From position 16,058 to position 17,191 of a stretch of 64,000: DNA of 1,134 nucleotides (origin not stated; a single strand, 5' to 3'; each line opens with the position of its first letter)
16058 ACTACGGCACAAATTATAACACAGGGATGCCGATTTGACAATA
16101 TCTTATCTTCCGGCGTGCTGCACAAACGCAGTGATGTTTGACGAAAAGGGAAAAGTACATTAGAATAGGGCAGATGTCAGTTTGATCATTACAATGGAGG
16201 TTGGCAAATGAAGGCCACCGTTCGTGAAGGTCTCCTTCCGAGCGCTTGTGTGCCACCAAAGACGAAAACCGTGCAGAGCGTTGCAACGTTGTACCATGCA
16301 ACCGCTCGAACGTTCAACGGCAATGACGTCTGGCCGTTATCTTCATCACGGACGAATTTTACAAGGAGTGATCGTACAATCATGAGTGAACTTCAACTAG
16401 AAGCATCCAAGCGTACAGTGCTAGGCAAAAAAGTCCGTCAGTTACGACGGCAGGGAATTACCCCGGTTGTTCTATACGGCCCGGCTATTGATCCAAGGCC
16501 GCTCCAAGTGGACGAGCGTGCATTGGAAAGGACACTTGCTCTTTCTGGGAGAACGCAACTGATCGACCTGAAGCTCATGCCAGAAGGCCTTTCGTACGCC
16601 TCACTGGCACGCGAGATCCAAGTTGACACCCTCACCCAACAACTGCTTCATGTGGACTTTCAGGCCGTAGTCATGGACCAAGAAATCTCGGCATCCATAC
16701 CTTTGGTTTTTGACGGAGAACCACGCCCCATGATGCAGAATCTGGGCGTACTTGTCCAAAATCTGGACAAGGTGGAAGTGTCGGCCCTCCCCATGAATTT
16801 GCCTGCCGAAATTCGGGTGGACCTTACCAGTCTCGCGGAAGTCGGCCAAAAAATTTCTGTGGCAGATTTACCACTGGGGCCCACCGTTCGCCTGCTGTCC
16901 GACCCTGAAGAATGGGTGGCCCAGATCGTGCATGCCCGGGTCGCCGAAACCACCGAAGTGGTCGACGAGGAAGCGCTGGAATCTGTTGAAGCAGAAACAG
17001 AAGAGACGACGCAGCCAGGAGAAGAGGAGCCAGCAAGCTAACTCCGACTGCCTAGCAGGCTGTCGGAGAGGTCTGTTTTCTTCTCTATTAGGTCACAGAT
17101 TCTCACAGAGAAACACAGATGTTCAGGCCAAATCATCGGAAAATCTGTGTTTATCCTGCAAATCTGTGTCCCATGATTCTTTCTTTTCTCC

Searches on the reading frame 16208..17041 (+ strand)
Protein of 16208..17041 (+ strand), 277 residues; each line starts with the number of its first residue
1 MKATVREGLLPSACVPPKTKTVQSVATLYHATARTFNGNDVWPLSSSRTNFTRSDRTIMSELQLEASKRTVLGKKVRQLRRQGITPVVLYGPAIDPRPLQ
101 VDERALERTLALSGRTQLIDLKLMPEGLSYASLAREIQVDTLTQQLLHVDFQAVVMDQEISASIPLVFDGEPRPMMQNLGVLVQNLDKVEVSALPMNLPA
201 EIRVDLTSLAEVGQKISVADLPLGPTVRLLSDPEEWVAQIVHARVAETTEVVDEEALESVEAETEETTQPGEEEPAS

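Call 32: search_protein_families(library=pfam, proteins=[window:16208-17041:+])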
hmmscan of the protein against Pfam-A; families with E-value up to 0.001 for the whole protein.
window:16208-17041:+ (277 aa): 2 families
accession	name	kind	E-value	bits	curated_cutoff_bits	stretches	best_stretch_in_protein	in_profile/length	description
PF14693.11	Ribosomal_TL5_C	-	3.6e-19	69.3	27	1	160-243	2-83/84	Ribosomal protein TL5, C-terminal domain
PF01386.24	Ribosomal_L25p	-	1.1e-17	64.7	23.6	1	64-151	1-82/82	Ribosomal L25p family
